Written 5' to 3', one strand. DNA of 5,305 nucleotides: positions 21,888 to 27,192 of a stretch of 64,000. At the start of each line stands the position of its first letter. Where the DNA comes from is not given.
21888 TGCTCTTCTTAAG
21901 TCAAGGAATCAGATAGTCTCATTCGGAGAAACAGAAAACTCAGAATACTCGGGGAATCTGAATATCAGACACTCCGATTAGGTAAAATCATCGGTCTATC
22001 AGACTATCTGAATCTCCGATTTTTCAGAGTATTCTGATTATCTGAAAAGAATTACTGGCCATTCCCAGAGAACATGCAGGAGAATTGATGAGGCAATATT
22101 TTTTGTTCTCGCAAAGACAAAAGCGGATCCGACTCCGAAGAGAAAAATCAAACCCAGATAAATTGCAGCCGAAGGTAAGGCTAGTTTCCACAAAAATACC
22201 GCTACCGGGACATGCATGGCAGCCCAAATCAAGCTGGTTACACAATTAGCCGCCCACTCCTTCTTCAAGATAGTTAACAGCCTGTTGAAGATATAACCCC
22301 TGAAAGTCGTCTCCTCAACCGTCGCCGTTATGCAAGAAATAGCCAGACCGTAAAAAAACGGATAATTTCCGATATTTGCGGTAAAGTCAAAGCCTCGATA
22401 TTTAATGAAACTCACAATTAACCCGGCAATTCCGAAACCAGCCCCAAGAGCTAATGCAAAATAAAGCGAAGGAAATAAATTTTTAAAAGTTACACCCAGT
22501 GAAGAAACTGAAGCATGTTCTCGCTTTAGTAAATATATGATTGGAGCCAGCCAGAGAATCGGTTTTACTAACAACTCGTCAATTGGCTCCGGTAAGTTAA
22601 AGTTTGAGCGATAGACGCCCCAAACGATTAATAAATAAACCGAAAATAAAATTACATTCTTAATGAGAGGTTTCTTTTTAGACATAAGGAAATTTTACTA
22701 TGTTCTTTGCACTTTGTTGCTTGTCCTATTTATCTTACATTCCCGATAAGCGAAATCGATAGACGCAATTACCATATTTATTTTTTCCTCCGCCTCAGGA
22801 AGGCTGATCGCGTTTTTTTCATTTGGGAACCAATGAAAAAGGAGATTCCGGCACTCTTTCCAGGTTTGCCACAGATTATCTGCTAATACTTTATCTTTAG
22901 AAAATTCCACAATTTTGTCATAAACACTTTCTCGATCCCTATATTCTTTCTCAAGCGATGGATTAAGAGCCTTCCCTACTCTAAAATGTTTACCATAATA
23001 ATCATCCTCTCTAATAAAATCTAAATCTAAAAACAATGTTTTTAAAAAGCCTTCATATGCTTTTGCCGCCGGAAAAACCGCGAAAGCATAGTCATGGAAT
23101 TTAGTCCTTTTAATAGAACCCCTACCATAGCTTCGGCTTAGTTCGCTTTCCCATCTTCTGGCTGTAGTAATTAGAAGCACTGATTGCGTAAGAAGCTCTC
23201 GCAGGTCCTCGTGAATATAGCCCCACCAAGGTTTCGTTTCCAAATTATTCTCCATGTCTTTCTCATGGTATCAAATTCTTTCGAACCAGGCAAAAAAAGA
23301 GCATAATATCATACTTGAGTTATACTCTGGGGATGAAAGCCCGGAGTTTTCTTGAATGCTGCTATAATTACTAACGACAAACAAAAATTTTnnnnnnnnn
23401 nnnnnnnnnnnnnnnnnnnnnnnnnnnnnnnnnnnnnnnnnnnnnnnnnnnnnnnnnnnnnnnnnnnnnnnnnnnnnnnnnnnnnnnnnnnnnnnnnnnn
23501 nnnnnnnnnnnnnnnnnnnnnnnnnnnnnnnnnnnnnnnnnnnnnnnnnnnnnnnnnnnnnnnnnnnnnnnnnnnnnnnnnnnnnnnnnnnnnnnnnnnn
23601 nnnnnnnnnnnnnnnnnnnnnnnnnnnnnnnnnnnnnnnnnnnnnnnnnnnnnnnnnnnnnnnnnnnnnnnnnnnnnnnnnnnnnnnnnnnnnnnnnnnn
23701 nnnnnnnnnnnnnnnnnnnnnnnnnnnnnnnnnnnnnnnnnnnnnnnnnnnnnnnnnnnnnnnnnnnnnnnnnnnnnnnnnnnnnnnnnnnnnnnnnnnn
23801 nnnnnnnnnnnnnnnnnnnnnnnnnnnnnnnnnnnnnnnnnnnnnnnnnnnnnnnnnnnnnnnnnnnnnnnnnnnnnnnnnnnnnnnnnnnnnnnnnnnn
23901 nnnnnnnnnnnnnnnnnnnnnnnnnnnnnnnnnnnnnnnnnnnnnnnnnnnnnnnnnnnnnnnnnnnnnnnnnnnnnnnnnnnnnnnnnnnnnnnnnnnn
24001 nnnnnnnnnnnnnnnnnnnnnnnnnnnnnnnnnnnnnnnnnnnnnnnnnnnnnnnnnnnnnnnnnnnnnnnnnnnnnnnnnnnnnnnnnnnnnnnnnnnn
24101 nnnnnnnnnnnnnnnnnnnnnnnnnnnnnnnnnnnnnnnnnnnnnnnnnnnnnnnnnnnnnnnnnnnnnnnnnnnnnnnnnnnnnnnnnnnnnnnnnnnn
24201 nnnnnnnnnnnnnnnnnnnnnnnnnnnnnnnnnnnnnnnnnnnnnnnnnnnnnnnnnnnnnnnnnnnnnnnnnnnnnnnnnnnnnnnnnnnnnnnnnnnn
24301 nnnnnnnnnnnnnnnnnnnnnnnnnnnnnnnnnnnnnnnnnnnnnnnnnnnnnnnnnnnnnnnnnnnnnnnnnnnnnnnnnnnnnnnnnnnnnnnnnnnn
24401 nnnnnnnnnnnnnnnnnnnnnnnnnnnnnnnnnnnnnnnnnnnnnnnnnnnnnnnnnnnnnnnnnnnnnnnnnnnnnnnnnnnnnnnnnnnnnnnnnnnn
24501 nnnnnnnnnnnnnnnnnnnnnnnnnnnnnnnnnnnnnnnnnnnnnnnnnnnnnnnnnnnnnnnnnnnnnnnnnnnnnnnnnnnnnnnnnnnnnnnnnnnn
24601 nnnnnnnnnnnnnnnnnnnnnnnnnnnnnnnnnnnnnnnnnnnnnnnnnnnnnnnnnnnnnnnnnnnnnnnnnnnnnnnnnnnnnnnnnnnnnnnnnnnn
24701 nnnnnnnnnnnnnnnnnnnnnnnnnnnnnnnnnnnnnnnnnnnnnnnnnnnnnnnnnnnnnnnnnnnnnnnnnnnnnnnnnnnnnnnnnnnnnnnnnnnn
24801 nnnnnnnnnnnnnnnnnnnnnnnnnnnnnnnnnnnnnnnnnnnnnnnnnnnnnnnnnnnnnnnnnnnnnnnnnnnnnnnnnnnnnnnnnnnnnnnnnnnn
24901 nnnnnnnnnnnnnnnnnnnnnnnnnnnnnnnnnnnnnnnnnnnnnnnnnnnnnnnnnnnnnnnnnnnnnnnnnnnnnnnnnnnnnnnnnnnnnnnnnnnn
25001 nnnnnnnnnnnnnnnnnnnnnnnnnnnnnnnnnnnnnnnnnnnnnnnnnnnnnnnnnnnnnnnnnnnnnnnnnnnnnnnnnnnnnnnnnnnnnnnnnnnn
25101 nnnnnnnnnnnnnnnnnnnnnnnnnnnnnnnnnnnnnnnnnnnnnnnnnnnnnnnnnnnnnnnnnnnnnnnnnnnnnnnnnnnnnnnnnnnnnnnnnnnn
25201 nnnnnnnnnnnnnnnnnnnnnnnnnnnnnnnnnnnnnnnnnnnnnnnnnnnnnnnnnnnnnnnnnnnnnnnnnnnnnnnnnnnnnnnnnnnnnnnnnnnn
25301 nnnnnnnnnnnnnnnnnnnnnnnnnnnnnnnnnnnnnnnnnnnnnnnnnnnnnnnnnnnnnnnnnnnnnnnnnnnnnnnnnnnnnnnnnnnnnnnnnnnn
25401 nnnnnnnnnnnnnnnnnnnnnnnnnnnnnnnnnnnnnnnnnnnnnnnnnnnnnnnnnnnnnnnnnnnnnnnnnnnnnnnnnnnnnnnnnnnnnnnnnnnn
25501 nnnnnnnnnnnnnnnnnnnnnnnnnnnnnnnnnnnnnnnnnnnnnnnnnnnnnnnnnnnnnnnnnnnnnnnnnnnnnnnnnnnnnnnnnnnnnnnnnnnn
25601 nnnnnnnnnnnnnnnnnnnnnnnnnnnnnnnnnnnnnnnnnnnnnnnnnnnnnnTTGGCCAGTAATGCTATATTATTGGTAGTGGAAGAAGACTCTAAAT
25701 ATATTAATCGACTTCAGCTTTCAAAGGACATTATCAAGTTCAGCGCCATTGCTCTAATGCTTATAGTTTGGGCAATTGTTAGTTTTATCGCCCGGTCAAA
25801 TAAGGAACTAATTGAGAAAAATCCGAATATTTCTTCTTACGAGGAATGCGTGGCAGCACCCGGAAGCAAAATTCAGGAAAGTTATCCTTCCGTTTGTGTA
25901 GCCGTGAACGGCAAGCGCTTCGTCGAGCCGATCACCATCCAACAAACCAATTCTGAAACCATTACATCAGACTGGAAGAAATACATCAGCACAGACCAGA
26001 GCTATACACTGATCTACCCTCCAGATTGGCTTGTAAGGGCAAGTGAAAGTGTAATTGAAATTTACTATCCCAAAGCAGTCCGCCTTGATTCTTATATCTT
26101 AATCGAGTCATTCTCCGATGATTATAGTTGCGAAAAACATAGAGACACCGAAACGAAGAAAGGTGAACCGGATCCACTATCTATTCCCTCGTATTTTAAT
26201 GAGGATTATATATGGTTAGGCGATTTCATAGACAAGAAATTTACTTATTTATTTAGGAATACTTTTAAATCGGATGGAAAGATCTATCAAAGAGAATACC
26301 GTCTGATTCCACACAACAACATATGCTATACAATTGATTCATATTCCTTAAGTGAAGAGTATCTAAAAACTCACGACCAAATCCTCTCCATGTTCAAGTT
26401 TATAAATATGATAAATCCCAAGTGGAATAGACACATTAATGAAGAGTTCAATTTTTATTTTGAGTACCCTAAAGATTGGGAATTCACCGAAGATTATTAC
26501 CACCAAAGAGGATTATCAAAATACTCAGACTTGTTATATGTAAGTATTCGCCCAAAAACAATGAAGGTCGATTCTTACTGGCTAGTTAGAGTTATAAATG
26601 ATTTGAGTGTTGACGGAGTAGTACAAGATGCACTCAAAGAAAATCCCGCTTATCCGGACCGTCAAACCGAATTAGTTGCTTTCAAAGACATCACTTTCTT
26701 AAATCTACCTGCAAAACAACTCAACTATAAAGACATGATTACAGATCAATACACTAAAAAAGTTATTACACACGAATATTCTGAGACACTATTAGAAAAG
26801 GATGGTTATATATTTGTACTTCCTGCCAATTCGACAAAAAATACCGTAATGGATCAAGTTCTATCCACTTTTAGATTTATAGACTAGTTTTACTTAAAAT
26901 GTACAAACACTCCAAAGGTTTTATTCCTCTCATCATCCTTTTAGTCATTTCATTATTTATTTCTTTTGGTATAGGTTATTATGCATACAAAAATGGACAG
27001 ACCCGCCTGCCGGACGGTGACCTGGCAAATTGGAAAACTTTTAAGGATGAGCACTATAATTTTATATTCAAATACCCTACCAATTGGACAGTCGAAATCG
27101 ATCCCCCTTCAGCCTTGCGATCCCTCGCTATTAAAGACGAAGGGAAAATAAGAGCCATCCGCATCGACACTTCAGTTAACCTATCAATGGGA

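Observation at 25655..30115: Family of exported proteins sharing a KGF.............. signal-anchor, repeated at nucleotide level, between two class A PBPs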

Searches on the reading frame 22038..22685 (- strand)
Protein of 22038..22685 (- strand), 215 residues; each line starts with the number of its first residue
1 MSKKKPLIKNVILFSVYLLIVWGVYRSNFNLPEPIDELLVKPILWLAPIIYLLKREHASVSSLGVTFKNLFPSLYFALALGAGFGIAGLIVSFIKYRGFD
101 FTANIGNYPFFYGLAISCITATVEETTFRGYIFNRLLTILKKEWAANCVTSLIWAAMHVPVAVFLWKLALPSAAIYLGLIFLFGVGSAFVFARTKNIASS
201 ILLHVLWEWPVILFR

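Call 19: search_protein_families(library=pfam, max_evalue=0.01, proteins=[window:22038-22685:-])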
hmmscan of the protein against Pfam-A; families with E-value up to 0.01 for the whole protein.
window:22038-22685:- (215 aa): 1 family
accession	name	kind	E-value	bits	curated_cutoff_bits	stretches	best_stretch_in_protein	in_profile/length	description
PF02517.21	Rce1-like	-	4.7e-16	59.3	22.4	1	109-209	4-92/93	Type II CAAX prenyl endopeptidase Rce1-like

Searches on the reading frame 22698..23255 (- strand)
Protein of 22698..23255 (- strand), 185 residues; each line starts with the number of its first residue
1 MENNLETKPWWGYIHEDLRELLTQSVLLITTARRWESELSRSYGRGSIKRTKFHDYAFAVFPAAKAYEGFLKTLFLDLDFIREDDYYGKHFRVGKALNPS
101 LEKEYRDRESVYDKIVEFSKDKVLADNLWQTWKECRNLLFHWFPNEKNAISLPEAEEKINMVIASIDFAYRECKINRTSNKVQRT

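Call 19: search_protein_families(library=pfam, max_evalue=0.01, proteins=[window:22698-23255:-])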
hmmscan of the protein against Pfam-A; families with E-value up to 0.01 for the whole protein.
window:22698-23255:- (185 aa): 2 families
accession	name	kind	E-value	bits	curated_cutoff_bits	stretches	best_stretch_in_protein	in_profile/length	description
PF19034.5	RnlA-toxin_DBD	-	0.0012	19.6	27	1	50-141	38-123/125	RNase LS, bacterial toxin DBD domain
PF18869.6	HEPN_RnaseLS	-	0.0017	19.2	29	1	52-88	24-60/124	RnaseLS-like HEPN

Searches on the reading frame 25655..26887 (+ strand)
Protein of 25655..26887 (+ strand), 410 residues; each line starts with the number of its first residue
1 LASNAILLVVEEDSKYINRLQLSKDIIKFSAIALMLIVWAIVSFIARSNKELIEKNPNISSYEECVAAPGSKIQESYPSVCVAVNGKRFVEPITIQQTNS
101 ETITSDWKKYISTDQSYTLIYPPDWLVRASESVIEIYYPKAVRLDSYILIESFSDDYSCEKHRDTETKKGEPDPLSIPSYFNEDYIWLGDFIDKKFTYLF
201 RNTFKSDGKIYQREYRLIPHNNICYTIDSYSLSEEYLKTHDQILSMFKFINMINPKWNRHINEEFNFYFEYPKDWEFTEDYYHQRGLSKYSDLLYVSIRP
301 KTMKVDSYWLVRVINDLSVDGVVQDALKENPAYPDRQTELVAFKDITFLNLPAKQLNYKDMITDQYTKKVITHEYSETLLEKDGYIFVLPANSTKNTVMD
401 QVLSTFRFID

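Call 5: search_protein_families(library=pfam, max_evalue=0.1, proteins=[window:25655-26887:+])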
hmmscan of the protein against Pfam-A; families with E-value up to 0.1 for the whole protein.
window:25655-26887:+ (410 aa): 1 family
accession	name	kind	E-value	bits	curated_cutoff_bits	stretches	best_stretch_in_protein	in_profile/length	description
PF18933.6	PsbP_2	-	0.01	16.3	27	0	260-395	47-167/184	PsbP-like protein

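Call 6: search_protein_families(library=ncbifam, max_evalue=0.1, proteins=[window:25655-26887:+])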
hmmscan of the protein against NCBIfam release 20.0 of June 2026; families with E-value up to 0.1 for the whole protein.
window:25655-26887:+ (410 aa): 1 family
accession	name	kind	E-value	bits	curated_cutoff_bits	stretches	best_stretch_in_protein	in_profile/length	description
NF040946.1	PSII_PsbP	equivalog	0.046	13.3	60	0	98-136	17-56/180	photosystem II reaction center PsbP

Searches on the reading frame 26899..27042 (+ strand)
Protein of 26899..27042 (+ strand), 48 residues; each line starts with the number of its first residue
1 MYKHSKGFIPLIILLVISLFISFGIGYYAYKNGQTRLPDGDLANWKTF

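Call 8: find_homologous_proteins(query=window:26899-27042:+, max_evalue=10)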
Query seq(48 aa): no candidate shares three 5-residue words with the query. No homologue found.

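Call 22: search_protein_representatives(alignment_id=A2)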
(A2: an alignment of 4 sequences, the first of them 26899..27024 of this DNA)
Query: 4 sequences, 43 profile positions. Proteins with E-value up to 0.001 (for the whole library): 155; up to 1e-10: 28; up to 1e-30: 0. The best 150 are listed.
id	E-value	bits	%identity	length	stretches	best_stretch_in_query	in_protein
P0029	2.2e-21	91.5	-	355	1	1-42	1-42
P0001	2.3e-19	85.0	-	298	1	1-42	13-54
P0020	5.4e-17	77.5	-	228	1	2-43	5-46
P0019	3.3e-15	71.7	-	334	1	1-40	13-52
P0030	1.1e-14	70.1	-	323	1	2-40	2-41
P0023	6.1e-14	67.7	-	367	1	1-41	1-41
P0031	1.1e-13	66.8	-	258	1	1-42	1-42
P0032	1.7e-13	66.3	-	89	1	2-41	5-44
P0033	4.8e-13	64.8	-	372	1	1-37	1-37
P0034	6.1e-13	64.5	-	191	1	1-37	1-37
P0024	1.1e-12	63.7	-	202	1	2-37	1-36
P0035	1.4e-12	63.3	-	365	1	2-37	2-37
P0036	1.4e-12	63.3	-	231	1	1-37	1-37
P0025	2.0e-12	62.8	-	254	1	1-41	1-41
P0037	2.0e-12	62.8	-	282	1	1-37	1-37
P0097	1.8e-06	43.8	-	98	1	2-34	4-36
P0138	7.9e-05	38.5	-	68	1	4-33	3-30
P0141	9.3e-05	38.3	-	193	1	2-34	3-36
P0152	1.6e-04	37.5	-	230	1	4-35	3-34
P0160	3.3e-04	36.5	-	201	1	4-34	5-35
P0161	3.4e-04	36.5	-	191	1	1-36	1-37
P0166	5.2e-04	35.9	-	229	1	2-32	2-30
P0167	5.9e-04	35.7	-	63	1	1-39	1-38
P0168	6.4e-04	35.6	-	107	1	3-33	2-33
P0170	6.8e-04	35.5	-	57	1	4-31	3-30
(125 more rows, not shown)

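Call 48: list_cluster_members(proteins=[P0138, P0152, P0161, P0166, P0167, P0168, P0170, P0141, P0097, P0160])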
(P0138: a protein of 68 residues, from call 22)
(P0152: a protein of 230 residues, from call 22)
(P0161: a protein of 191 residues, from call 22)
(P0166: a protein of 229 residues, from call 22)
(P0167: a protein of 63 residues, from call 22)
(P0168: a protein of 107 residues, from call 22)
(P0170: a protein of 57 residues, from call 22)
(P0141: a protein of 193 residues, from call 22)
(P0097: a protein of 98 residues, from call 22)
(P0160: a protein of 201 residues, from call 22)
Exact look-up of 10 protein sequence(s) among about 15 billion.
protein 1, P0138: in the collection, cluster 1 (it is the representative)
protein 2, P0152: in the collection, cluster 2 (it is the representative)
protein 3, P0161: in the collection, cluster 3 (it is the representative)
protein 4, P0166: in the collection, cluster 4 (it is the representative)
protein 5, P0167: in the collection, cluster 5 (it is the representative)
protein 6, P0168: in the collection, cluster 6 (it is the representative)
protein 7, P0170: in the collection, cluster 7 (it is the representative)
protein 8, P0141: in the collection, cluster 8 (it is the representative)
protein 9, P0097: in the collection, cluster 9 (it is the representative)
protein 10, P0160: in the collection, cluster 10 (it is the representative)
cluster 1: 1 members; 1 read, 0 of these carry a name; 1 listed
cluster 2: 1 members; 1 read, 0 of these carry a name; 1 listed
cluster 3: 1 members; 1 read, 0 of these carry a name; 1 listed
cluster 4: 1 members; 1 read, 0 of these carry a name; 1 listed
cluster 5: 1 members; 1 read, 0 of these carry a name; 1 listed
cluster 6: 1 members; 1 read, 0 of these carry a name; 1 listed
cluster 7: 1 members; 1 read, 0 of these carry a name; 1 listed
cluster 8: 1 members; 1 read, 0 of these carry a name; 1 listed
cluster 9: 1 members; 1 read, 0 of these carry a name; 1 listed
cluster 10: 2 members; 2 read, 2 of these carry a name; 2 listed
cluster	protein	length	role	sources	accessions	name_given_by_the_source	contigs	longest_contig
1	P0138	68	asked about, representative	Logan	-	-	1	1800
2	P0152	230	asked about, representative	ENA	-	-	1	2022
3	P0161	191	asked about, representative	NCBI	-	-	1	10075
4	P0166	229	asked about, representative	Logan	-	-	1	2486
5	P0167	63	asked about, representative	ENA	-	-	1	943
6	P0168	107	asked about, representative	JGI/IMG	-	-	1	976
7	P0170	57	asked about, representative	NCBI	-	-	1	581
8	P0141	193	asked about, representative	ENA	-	-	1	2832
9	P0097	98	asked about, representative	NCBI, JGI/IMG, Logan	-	-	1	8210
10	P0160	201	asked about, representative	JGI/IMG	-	hypothetical protein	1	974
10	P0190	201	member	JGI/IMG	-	hypothetical protein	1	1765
